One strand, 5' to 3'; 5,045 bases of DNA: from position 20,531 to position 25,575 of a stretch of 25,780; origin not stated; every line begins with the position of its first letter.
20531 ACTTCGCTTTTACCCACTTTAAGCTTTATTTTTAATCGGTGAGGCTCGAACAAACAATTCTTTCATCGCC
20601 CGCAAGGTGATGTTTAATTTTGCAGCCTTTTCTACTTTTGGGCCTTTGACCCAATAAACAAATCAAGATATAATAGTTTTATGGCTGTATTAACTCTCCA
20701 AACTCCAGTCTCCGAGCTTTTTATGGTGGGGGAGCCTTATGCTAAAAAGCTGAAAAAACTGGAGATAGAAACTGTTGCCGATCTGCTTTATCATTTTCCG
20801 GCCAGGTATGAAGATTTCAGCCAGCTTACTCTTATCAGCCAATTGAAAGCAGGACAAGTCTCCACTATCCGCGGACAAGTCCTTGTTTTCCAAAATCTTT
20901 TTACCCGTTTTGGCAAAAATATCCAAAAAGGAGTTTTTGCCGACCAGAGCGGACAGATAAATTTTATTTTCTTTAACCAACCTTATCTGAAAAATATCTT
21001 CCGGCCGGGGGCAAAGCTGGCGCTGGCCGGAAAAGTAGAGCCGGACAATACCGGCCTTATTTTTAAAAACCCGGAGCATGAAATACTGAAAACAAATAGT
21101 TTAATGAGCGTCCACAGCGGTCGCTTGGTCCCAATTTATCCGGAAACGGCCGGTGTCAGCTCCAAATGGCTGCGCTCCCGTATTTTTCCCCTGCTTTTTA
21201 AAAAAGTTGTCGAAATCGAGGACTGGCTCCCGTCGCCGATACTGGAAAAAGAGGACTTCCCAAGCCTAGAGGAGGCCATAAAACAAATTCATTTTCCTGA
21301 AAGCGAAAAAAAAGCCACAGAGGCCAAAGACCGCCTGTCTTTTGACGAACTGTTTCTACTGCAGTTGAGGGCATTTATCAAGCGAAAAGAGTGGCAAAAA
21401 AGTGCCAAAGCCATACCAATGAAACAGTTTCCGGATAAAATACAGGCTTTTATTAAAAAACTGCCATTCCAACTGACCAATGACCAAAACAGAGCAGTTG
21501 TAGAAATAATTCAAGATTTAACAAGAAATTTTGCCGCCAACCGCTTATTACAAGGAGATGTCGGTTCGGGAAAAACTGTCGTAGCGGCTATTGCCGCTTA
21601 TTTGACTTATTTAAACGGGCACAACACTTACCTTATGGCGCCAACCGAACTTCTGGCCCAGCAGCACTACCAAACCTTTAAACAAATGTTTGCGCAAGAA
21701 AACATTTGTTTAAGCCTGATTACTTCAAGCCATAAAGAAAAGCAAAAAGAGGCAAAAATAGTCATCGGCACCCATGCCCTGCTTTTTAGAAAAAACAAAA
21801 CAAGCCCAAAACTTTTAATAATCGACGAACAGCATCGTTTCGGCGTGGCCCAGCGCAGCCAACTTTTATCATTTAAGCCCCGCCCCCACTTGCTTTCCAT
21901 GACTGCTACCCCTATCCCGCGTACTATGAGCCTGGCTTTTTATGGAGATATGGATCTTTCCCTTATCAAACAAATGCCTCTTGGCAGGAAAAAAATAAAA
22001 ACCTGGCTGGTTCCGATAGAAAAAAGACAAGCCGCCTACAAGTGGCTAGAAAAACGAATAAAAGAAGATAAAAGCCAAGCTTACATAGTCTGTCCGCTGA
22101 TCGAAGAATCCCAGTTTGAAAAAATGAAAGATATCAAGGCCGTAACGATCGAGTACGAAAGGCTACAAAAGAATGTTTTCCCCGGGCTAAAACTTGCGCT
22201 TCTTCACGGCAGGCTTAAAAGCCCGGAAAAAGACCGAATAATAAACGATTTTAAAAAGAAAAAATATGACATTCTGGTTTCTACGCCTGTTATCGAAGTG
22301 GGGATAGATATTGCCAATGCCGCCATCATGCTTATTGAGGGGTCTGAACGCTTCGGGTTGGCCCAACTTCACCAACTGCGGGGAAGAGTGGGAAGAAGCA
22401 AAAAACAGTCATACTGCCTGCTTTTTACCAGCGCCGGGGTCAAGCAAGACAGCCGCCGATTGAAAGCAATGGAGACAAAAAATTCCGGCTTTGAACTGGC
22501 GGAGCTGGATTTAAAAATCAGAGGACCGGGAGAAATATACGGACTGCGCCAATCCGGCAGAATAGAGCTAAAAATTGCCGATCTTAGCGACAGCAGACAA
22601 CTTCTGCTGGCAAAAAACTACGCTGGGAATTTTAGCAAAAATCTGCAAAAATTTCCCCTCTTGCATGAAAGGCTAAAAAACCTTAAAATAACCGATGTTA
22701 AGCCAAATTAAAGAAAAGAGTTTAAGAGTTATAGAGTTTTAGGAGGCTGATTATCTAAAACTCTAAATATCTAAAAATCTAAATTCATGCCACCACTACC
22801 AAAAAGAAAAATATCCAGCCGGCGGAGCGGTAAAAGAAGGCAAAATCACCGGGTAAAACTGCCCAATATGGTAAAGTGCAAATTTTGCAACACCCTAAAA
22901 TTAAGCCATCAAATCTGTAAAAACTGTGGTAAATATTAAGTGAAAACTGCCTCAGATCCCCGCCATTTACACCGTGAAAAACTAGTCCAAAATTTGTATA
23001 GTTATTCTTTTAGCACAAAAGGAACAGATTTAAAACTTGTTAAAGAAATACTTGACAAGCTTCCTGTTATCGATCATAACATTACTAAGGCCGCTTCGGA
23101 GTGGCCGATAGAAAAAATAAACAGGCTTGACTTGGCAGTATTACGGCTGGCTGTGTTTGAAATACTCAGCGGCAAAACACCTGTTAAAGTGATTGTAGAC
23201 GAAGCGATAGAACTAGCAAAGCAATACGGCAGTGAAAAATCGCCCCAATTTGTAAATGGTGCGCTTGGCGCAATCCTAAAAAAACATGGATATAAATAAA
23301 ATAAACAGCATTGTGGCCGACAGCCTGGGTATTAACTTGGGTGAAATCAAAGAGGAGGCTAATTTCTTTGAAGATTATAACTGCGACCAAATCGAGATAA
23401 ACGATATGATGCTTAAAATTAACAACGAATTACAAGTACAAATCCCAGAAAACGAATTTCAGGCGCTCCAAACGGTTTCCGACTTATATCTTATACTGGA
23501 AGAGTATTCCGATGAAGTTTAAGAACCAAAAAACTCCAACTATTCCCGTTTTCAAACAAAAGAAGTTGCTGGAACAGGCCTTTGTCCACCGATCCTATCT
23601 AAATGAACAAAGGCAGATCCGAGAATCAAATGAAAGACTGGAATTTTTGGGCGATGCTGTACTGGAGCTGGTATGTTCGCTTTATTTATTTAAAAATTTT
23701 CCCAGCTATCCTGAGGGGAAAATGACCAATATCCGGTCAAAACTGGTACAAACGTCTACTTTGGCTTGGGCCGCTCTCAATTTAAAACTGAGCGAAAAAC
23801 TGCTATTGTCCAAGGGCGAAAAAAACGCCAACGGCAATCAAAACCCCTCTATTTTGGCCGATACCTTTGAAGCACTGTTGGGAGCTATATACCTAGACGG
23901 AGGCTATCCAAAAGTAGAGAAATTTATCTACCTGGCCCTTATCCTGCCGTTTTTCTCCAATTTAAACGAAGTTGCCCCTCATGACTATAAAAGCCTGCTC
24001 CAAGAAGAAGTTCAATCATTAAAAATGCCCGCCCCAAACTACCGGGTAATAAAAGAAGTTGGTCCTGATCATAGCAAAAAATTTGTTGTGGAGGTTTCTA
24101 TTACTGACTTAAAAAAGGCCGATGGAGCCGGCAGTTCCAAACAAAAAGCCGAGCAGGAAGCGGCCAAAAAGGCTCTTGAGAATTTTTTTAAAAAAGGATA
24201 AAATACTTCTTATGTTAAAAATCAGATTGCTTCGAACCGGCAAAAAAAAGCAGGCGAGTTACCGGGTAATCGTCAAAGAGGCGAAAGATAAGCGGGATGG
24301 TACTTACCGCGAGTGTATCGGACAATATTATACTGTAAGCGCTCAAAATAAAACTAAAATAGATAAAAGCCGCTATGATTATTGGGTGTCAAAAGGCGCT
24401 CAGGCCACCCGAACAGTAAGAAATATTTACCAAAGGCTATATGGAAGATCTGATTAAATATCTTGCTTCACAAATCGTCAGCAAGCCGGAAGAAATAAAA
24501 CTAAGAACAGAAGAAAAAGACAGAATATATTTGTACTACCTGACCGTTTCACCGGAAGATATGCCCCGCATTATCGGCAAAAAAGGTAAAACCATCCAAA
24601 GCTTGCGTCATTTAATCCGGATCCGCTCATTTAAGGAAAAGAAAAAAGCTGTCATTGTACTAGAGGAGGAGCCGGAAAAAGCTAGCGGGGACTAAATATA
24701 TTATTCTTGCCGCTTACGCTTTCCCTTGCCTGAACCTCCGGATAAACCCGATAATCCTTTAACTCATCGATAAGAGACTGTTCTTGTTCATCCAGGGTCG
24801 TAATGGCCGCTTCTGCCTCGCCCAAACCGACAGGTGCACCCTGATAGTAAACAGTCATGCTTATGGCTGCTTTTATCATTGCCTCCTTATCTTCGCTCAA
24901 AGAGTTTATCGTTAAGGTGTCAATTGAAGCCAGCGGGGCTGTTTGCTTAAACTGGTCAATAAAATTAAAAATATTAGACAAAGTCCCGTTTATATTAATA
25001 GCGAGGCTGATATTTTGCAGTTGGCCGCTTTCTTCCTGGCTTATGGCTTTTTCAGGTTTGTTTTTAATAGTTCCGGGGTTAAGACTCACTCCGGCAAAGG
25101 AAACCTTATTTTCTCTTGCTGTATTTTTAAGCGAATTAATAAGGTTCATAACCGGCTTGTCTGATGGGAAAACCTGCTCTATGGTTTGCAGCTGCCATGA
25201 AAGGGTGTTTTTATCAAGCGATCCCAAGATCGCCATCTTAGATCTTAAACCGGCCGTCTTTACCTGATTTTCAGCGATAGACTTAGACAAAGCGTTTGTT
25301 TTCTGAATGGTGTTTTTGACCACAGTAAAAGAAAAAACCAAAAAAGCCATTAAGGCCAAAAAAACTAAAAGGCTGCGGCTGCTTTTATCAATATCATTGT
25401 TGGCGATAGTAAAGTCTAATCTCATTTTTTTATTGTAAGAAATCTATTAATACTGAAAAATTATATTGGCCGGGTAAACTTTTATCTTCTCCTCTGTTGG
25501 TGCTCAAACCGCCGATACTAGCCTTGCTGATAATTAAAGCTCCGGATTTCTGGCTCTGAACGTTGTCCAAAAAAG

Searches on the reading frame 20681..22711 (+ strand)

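Call 63: search_protein_families(library=pfam, proteins=[window:20681-22711:+])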
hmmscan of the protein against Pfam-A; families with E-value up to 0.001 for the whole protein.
window:20681-22711:+ (676 aa): 9 families
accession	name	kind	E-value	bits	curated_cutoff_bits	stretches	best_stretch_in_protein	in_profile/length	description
PF00270.35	DEAD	-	2.3e-21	76.7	26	1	268-415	3-163/167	DEAD/DEAH box helicase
PF17191.10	RecG_wedge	-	9.2e-21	74.5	23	1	15-166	7-153/162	RecG wedge domain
PF04851.21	ResIII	-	7.1e-19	68.7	22.5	1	264-411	3-162/164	Type III restriction enzyme, res subunit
PF00271.37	Helicase_C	-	3e-18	66.5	23.5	1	455-573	5-109/110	Helicase conserved C-terminal domain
PF19833.4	RecG_dom3_C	-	2.7e-09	37.4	26.8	1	601-651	2-54/87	ATP-dependent DNA helicase RecG, domain 3, C-terminal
PF22590.2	Cas3-like_C_2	-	9.8e-07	29.5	27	1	485-574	12-105/106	CRISPR-associated nuclease/helicase Cas3, C-terminal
PF07517.20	SecA_DEAD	-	1.3e-05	25.1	24.6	1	293-358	98-163/290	SecA DEAD-like domain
PF13604.12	AAA_30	-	0.00044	20.5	27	1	265-397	2-110/191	AAA domain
PF01336.31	tRNA_anti-codon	-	0.00051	20.4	27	0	62-133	2-72/75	OB-fold nucleic acid binding domain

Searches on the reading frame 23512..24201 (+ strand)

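Call 63: search_protein_families(library=pfam, proteins=[window:23512-24201:+])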
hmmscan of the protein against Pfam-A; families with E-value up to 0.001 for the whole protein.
window:23512-24201:+ (229 aa): 5 families
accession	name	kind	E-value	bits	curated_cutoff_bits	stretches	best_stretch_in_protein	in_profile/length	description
PF14622.11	Ribonucleas_3_3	-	5.3e-36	124.1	35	1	17-141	2-122/128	Ribonuclease-III-like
PF00636.31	Ribonuclease_3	-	1.4e-27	96.9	27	1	41-131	1-102/102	Ribonuclease III domain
PF00035.32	dsrm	-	2.8e-16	60.3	23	1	159-224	1-65/66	Double-stranded RNA binding motif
PF22935.1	RM44_endonuclase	-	6.3e-10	39.7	27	1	16-126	19-139/139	Large ribosomal subunit protein mL44, endonuclease domain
PF14709.13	DND1_DSRM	-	1.3e-05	25.8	25.7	1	160-223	4-77/80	double strand RNA binding domain from DEAD END PROTEIN 1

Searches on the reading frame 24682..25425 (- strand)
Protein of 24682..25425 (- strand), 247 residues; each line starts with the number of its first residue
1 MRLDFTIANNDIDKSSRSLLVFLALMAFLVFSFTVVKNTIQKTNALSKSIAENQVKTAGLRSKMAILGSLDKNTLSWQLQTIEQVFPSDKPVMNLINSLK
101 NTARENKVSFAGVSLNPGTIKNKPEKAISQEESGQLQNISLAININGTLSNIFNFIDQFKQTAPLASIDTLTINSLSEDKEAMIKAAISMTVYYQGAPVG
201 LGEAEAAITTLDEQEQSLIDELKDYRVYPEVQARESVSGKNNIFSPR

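Call 63: search_protein_families(library=pfam, proteins=[window:24682-25425:-])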
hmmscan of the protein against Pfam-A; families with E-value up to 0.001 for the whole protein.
window:24682-25425:- (247 aa): 1 family
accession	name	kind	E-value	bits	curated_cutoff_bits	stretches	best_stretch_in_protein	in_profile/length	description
PF10741.14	T2SSM_b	-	7.6e-05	23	21.7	1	129-193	41-108/111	Type II secretion system (T2SS), protein M subtype b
